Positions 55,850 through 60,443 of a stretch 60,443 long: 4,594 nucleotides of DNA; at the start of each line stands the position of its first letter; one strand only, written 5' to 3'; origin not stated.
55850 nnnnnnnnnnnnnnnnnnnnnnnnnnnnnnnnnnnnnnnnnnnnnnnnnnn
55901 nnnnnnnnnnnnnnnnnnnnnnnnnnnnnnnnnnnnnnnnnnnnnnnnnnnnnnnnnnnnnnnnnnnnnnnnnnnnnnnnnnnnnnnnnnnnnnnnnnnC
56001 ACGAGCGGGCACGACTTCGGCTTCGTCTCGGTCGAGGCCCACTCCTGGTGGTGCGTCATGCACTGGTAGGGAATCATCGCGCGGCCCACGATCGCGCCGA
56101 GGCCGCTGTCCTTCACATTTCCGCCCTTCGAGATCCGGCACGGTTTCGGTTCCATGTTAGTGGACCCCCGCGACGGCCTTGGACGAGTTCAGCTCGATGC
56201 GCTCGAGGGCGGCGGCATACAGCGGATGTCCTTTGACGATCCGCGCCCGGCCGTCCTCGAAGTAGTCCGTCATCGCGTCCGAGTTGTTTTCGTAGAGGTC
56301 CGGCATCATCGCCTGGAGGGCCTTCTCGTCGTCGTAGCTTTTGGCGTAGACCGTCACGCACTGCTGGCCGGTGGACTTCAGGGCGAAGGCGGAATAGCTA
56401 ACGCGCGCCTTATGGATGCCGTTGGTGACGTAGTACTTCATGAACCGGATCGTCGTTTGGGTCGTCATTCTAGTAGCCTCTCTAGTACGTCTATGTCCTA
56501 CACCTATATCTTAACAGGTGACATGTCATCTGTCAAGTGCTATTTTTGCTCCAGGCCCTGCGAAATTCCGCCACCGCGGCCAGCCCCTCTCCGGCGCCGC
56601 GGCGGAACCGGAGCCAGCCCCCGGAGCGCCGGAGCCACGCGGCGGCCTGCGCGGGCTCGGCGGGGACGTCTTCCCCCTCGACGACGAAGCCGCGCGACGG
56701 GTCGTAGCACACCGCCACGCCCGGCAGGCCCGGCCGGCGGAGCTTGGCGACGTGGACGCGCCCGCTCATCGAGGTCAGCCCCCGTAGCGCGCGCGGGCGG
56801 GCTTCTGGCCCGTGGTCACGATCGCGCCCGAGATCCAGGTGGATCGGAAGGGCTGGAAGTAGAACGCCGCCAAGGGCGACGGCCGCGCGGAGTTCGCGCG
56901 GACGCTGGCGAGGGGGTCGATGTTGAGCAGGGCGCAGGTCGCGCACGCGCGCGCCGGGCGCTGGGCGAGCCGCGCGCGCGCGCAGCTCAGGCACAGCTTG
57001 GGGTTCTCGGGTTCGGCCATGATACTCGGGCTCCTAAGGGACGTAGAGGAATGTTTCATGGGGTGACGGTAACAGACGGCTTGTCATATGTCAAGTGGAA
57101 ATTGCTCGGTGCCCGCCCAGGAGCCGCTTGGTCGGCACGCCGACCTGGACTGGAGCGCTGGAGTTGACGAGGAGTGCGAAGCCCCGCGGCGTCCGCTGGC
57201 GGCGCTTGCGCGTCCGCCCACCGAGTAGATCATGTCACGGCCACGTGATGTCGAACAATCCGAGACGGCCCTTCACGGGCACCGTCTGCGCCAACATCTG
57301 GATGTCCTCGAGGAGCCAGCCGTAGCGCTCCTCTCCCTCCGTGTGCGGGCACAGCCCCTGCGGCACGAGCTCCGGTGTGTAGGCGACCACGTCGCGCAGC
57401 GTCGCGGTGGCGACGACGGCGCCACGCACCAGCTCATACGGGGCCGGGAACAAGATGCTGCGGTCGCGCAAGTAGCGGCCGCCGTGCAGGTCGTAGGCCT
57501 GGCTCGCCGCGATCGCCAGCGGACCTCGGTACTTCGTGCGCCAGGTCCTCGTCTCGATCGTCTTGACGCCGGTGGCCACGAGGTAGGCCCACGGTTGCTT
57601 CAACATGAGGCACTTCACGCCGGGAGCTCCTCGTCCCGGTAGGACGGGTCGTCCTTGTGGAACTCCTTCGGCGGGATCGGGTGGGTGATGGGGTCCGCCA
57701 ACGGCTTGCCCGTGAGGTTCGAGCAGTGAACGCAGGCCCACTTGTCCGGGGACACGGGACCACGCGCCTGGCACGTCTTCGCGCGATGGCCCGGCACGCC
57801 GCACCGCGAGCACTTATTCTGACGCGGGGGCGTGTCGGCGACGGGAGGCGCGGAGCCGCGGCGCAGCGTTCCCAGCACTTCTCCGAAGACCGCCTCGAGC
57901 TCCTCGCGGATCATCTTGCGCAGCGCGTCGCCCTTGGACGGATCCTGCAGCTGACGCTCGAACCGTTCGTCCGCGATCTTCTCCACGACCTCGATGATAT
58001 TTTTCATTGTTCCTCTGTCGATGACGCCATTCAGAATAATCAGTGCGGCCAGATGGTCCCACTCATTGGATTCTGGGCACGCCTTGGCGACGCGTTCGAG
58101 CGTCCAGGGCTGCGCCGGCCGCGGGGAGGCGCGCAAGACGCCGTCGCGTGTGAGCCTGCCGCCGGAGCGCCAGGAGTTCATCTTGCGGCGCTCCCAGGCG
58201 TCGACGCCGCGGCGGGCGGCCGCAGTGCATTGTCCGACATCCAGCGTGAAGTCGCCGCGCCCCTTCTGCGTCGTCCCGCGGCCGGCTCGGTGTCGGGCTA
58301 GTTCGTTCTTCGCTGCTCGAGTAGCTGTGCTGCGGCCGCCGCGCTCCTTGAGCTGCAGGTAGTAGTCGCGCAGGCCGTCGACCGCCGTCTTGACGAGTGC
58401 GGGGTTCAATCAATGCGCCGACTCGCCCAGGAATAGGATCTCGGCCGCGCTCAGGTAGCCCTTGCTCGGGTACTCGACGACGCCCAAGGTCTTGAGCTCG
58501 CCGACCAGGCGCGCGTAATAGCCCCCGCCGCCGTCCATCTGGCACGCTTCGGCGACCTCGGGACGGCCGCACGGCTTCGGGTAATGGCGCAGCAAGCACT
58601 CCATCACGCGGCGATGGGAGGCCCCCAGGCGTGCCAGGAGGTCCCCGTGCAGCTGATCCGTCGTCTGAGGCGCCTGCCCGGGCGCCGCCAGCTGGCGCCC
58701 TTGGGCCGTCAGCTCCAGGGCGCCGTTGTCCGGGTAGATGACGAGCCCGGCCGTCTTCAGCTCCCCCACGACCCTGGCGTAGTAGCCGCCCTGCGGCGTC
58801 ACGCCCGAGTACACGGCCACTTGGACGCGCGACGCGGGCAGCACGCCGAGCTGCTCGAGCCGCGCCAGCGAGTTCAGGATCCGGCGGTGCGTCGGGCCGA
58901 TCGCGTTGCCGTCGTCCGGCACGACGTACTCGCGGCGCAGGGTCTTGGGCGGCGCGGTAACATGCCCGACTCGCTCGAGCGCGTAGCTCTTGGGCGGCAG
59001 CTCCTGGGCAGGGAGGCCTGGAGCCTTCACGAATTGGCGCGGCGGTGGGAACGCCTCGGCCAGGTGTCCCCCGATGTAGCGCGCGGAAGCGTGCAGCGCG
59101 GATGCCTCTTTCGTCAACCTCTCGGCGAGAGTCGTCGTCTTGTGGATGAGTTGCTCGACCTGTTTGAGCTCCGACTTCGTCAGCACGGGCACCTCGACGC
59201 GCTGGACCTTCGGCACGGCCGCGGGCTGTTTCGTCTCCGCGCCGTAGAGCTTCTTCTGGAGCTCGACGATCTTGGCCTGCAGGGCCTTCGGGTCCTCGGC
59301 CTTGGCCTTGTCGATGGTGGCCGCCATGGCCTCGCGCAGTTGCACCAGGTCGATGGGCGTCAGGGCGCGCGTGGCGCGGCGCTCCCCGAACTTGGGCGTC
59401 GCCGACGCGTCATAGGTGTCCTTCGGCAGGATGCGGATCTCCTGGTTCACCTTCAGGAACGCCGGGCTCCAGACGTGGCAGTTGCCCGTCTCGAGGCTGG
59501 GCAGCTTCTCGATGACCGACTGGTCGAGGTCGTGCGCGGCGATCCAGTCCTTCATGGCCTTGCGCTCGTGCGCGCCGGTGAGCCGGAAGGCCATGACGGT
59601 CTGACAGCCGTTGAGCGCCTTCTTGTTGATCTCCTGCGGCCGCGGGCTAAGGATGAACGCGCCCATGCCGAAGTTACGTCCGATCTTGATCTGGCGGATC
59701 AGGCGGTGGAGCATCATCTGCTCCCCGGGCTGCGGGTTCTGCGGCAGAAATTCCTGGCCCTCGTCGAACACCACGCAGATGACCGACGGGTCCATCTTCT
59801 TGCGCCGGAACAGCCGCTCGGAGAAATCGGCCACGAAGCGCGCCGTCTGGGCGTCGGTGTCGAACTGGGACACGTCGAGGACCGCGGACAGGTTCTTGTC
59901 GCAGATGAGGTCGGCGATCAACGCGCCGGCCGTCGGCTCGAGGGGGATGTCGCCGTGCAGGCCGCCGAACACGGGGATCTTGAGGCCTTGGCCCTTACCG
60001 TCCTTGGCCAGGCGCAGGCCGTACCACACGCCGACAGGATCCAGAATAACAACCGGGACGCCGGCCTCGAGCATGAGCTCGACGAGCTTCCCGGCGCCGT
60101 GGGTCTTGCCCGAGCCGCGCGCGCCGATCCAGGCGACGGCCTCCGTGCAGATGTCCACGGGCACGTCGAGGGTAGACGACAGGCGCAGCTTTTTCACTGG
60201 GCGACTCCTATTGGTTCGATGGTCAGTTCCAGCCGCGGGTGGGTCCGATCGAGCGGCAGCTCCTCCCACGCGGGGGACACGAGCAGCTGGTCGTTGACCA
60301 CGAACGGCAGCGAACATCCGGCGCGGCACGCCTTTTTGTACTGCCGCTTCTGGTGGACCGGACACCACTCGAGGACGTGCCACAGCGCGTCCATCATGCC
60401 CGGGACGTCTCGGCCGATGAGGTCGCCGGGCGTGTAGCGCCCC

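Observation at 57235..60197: HerA/FtsK-like ATPase with tandem winged helices, a CCHC zinc-knuckle protein and an ASCH protein as a coupled trio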

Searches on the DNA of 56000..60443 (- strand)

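Call 6: search_dna_similar(query=window:56000-60443:-, collection=phages, mode=distant, max_rows=25)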
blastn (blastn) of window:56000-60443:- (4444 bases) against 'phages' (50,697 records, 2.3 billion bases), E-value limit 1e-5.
No match.

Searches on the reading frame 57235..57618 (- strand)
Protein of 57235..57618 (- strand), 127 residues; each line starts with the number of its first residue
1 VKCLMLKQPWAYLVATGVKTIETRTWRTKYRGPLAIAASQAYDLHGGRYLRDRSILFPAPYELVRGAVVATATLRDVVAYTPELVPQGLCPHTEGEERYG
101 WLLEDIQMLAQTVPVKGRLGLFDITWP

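Call 83: search_solved_structures(query=window:57235-57618:-, max_evalue=1)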
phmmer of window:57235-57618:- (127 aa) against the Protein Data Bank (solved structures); distinct sequences matched with E-value up to 1: 11.
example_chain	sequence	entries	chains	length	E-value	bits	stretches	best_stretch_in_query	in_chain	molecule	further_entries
8yxw_A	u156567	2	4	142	4e-07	33.5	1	3-117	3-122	Activating signal cointegrator 1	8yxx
8yew_A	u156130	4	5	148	4.6e-07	33.3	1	3-117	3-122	Activating signal cointegrator 1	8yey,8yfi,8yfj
2e5o_A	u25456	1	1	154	5.6e-07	33.1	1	3-79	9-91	Activating signal cointegrator 1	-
9kyk_A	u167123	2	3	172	7.9e-07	32.6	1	3-79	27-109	Activating signal cointegrator 1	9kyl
8alz_A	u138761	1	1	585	9.3e-06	29.1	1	3-61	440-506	Activating signal cointegrator 1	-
1wk2_A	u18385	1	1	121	0.0025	21.3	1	4-38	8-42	HYPOTHETICAL PROTEIN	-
2dp9_A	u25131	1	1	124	0.0027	21.1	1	4-38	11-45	Hypothetical protein TTHA0113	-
5y7d_A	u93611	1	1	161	0.013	18.9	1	3-29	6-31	Protein CXorf40A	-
6kit_A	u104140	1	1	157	0.013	18.9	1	2-28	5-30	Uncharacterized protein CXorf40 homolog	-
9kyi_A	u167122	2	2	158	0.014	18.9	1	2-28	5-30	Protein EOLA1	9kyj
6kir_A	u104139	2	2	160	0.014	18.8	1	2-28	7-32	Uncharacterized protein CXorf40 homolog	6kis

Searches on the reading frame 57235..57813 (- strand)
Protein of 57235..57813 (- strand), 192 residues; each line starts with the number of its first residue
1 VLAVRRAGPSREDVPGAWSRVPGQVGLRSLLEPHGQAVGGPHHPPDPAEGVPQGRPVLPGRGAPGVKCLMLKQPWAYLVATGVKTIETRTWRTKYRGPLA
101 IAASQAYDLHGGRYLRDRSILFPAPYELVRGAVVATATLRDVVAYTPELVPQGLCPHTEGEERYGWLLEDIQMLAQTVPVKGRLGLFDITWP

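Call 3: search_protein_families(library=pfam, proteins=[window:57235-57813:-], max_evalue=1)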
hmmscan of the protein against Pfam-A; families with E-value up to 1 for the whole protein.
window:57235-57813:- (192 aa): 1 family
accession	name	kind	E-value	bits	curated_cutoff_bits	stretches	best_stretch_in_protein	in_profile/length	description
PF04266.20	ASCH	-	0.00013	23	21.2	1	69-142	1-53/103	ASCH domain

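Call 4: search_protein_families(library=phrogs, proteins=[window:57235-57813:-], max_evalue=0.01)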
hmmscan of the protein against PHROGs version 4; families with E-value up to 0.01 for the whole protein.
window:57235-57813:- (192 aa): 1 family
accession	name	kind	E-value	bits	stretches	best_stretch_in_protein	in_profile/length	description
phrog_3193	-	unknown function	2.9e-33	116.5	1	66-189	85-206/269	-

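Call 8: search_protein_families(library=ncbifam, proteins=[window:57235-57813:-], max_evalue=0.1)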
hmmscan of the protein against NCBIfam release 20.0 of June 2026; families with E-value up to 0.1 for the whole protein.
window:57235-57813:- (192 aa): 0 families

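Call 9: search_protein_families(library=padloc, proteins=[window:57235-57813:-], max_evalue=0.1)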
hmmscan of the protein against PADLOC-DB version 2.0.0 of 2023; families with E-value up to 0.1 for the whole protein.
window:57235-57813:- (192 aa): 0 families
